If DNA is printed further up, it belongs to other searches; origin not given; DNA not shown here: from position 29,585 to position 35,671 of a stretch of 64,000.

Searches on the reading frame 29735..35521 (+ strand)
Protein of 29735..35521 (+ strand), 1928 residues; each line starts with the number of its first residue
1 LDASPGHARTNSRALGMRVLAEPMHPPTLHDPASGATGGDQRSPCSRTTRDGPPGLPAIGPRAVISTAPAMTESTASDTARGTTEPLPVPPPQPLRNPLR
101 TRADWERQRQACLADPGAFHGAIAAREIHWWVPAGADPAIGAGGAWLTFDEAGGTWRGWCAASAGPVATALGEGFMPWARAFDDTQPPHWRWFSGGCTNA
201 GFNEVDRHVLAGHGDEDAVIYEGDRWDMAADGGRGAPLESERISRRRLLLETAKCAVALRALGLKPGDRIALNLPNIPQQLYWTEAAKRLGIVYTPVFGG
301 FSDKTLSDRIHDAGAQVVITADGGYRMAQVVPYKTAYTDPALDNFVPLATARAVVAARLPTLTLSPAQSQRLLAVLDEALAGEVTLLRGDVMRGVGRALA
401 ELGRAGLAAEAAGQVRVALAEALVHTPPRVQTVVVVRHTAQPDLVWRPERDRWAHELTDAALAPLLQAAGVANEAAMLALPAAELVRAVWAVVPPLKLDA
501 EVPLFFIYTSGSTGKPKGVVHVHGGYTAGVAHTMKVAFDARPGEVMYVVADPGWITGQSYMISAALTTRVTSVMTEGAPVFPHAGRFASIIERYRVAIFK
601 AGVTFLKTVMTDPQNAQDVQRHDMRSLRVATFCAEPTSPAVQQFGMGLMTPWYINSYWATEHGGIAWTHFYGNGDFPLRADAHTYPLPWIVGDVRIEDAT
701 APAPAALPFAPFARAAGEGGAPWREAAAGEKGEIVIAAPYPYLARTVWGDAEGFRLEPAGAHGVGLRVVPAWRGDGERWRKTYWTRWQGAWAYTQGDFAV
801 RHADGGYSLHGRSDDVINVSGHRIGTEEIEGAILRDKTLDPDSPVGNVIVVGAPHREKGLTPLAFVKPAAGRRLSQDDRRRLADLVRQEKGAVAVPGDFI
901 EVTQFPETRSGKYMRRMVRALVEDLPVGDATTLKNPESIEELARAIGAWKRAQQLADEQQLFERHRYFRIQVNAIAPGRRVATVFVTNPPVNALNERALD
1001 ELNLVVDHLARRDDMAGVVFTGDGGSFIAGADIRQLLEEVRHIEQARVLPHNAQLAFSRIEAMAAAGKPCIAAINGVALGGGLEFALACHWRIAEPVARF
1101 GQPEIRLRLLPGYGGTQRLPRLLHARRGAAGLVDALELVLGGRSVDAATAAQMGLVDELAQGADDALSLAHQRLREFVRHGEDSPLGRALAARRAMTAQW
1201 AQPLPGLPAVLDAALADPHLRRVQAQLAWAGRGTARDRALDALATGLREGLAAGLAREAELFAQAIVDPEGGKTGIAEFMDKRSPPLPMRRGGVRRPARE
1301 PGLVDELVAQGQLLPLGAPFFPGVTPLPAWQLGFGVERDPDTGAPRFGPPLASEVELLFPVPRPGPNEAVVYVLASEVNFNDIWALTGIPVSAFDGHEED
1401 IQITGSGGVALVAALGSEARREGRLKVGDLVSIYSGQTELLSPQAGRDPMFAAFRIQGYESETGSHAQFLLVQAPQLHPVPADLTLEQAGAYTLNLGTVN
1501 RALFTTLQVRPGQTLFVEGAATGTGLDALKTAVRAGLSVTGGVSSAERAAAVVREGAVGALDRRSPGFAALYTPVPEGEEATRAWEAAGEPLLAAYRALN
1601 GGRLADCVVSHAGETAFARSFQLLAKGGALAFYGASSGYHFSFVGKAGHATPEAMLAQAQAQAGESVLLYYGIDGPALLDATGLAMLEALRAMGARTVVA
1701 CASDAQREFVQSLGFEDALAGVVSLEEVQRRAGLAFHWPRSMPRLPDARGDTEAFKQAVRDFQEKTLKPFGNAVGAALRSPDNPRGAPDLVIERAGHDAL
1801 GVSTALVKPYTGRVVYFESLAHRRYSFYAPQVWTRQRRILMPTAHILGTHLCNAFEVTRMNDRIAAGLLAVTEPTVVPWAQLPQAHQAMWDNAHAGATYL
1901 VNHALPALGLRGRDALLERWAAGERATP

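Call 60: search_protein_families(library=pfam, proteins=[window:29735-35521:+], max_evalue=0.00001)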
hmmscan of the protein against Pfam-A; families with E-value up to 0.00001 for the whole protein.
window:29735-35521:+ (1928 aa): 6 families
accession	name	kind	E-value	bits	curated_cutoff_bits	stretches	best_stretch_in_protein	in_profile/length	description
PF00501.34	AMP-binding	-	4e-48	164.6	29.9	1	239-699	18-358/384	AMP-binding enzyme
PF00378.25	ECH_1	-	1.1e-29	103.9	27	1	981-1181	6-194/251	Enoyl-CoA hydratase/isomerase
PF16113.10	ECH_2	-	1.2e-19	71.4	27.2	1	991-1229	12-240/335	Enoyl-CoA hydratase/isomerase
PF13193.12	AMP-binding_C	-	5.2e-12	47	24.5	1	844-912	11-76/76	AMP-binding enzyme C-terminal domain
PF00107.32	ADH_zinc_N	-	1.1e-10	42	31.8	0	1523-1638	1-93/129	Zinc-binding dehydrogenase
PF13602.12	ADH_zinc_N_2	-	7.5e-06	27.3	27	0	1789-1896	25-130/134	Zinc-binding dehydrogenase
